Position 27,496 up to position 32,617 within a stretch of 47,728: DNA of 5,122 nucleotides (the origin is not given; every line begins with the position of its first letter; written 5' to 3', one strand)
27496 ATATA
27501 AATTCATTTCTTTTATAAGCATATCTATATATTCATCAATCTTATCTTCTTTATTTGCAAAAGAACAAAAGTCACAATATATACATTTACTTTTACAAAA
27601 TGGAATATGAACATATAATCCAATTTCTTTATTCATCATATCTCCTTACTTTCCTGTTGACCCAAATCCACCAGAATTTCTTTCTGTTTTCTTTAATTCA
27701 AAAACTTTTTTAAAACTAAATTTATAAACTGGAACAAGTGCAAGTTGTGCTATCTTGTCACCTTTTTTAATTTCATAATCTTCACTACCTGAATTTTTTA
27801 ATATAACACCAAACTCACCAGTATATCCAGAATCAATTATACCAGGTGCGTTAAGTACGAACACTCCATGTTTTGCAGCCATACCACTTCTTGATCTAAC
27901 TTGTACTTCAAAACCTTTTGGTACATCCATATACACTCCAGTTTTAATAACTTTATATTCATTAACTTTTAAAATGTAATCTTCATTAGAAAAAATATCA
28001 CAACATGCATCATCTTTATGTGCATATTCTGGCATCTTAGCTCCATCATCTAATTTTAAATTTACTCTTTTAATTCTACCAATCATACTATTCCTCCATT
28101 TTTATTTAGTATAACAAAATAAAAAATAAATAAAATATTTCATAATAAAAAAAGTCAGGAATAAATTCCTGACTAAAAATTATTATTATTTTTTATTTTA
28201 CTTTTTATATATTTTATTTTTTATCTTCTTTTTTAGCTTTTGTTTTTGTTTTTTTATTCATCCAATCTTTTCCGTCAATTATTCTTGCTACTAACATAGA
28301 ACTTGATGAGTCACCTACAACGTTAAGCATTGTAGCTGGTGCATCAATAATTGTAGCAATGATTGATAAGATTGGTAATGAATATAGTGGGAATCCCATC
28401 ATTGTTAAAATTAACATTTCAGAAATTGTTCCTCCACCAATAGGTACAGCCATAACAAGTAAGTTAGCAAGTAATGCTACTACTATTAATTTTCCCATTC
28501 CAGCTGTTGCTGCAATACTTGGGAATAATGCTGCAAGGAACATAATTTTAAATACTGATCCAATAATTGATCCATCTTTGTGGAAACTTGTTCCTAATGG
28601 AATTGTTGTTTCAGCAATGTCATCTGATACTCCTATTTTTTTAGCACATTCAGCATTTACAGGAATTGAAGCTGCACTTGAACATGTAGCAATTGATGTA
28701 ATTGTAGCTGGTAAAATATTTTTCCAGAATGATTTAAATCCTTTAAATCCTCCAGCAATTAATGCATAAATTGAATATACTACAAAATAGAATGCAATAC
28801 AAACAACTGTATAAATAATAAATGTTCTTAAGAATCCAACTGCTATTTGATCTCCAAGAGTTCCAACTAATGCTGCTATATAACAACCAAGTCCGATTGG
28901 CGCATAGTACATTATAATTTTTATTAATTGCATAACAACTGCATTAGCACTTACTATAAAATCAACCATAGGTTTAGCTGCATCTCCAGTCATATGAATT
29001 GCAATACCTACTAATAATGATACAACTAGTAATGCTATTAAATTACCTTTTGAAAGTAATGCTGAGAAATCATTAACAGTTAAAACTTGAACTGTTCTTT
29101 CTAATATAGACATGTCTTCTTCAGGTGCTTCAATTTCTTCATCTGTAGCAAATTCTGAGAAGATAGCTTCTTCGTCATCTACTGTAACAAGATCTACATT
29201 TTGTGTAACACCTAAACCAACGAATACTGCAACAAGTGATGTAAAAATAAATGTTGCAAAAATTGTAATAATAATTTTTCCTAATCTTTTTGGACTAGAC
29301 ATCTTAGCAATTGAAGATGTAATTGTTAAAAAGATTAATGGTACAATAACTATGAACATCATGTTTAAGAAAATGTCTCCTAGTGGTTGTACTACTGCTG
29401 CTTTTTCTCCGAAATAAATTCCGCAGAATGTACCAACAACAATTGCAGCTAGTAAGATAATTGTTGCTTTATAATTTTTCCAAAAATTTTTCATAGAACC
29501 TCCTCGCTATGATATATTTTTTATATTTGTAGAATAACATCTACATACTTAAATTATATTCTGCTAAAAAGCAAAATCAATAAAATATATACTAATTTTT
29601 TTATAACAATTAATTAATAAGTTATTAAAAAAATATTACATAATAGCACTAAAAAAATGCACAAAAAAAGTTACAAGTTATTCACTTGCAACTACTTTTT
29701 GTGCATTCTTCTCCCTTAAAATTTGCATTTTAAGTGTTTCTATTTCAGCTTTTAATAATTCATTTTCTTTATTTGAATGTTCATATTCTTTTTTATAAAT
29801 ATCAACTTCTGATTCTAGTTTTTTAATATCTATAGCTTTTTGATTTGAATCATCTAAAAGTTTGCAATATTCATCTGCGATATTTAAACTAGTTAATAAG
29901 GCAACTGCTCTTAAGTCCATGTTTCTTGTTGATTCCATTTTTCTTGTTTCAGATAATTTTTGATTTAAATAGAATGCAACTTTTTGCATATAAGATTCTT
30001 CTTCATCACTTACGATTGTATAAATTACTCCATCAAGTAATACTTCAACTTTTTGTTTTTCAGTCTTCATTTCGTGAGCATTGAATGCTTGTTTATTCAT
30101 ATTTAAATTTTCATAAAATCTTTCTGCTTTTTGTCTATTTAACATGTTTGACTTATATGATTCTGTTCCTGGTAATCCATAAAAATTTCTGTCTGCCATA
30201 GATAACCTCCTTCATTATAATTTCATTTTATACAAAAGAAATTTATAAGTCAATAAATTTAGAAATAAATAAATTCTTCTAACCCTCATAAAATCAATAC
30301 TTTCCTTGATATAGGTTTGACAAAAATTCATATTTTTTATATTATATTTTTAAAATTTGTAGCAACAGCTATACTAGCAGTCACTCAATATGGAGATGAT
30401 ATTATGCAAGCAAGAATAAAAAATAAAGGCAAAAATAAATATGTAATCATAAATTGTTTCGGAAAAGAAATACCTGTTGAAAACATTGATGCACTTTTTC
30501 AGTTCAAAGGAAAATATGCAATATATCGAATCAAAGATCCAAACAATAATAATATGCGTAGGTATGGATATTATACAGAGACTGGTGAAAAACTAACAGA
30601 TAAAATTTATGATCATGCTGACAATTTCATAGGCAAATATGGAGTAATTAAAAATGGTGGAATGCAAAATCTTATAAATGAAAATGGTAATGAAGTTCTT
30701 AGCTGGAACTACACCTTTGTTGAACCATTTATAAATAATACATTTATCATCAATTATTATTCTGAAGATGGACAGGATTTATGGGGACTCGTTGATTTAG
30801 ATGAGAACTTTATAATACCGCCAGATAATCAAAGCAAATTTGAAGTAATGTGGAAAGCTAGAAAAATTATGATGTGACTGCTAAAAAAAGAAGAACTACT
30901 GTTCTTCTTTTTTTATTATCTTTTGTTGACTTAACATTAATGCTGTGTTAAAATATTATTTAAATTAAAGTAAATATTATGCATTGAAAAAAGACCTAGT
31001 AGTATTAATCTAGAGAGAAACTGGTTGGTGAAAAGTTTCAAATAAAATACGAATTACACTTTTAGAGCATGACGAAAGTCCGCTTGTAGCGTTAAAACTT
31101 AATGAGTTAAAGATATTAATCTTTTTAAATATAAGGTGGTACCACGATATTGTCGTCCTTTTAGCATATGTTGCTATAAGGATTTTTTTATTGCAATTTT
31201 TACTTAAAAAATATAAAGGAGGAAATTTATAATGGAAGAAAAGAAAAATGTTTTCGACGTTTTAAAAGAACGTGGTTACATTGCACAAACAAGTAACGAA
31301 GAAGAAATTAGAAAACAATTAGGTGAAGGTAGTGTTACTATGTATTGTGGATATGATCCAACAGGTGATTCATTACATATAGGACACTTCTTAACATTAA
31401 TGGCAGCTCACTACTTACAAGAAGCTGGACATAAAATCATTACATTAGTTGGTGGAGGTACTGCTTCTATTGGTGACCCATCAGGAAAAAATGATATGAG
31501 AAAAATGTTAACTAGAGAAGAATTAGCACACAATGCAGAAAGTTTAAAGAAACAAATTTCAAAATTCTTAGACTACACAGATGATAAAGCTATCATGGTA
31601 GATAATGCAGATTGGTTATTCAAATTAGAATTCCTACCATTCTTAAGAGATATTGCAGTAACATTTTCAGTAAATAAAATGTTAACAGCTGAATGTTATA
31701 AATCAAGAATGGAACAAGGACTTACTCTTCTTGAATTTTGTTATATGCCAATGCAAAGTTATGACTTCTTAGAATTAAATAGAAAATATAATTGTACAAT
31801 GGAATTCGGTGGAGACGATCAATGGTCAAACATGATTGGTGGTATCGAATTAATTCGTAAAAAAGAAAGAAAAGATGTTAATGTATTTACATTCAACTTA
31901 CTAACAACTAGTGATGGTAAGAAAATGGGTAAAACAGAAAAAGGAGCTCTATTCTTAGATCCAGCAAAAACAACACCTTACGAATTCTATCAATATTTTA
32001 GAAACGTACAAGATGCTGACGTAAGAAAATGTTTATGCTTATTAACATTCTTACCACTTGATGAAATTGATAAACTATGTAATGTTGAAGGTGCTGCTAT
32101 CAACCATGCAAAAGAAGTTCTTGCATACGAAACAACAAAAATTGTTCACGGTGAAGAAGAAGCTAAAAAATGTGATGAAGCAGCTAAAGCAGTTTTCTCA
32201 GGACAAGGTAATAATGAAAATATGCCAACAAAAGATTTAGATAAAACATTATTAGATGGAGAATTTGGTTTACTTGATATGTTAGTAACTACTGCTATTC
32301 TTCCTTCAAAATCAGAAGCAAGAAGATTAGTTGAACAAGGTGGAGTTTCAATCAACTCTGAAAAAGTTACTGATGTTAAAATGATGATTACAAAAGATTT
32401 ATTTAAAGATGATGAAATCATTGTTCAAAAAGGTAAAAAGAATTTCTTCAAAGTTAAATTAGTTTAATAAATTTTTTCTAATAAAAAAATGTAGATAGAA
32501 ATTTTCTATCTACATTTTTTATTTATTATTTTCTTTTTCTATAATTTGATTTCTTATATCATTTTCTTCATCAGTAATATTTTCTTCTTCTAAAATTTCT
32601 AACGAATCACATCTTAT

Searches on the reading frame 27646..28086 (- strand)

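Call 62: search_protein_families(library=pfam, proteins=[window:27646-28086:-], max_evalue=0.001)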
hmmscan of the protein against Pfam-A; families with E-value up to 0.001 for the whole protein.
window:27646-28086:- (146 aa): 2 families
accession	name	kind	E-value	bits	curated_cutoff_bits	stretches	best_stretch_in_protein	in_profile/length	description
PF00692.24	dUTPase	-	8.2e-28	97.2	22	1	16-145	3-129/129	dUTPase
PF22769.1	DCD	-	8e-09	36.2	27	1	34-117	68-150/153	dCTP deaminase-like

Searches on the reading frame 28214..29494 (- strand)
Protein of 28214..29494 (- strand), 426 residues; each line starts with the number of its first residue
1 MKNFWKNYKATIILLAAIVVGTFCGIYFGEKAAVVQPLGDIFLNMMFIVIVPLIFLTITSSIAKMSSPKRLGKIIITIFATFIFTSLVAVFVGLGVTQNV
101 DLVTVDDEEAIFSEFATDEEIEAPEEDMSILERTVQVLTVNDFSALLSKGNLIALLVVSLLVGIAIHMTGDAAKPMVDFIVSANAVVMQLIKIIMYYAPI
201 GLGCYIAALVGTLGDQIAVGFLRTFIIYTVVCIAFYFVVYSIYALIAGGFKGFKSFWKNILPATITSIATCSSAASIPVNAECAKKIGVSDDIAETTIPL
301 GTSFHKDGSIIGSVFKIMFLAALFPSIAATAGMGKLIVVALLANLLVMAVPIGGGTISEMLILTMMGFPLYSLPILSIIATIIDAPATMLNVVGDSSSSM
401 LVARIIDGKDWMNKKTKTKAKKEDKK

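Call 62: search_protein_families(library=pfam, proteins=[window:28214-29494:-], max_evalue=0.001)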
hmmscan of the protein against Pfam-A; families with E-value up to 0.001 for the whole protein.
window:28214-29494:- (426 aa): 1 family
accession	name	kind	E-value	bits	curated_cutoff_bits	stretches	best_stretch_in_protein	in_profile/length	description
PF00375.23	SDF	-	1.1e-83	281.8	27.9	1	14-404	5-386/387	Sodium:dicarboxylate symporter family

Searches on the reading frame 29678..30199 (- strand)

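Call 62: search_protein_families(library=pfam, proteins=[window:29678-30199:-], max_evalue=0.001)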
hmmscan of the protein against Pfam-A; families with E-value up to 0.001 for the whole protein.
window:29678-30199:- (173 aa): 1 family
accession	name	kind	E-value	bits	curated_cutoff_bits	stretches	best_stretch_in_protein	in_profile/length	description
PF05164.18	ZapA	-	3.8e-13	50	23.8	1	51-138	1-76/88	Cell division protein ZapA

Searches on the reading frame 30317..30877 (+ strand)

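Call 62: search_protein_families(library=pfam, proteins=[window:30317-30877:+], max_evalue=0.001)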
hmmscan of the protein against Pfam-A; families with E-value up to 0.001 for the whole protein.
window:30317-30877:+ (186 aa): 1 family
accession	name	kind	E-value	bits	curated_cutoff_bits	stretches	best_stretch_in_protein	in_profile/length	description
PF14903.11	WG_beta_rep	-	1.2e-07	32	25.6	0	83-115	1-33/35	WG containing repeat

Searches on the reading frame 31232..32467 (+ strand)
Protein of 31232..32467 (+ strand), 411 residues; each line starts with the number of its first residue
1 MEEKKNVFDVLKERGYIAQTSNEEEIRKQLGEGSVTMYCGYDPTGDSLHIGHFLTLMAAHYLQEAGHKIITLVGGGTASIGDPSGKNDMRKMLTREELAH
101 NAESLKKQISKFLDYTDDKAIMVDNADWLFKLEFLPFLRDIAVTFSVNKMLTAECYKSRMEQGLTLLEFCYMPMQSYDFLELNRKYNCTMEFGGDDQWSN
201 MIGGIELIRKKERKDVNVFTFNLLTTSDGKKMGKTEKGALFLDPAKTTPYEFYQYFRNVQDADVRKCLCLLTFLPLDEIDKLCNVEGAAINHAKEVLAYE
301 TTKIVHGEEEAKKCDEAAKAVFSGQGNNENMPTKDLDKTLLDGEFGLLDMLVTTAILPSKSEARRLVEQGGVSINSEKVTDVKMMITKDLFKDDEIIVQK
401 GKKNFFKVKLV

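Call 62: search_protein_families(library=pfam, proteins=[window:31232-32467:+], max_evalue=0.001)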
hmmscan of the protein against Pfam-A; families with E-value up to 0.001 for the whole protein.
window:31232-32467:+ (411 aa): 3 families
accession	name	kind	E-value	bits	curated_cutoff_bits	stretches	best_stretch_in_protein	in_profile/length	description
PF00579.31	tRNA-synt_1b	-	1.6e-76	257.9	21.1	1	33-322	4-291/292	tRNA synthetases class I (W and Y)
PF22421.1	SYY_C-terminal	-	6.1e-16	58.5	27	1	330-407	8-82/83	Tyrosine--tRNA ligase SYY-like C-terminal domain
PF01479.30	S4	-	9.8e-07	28.9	22.8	1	356-387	12-43/48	S4 domain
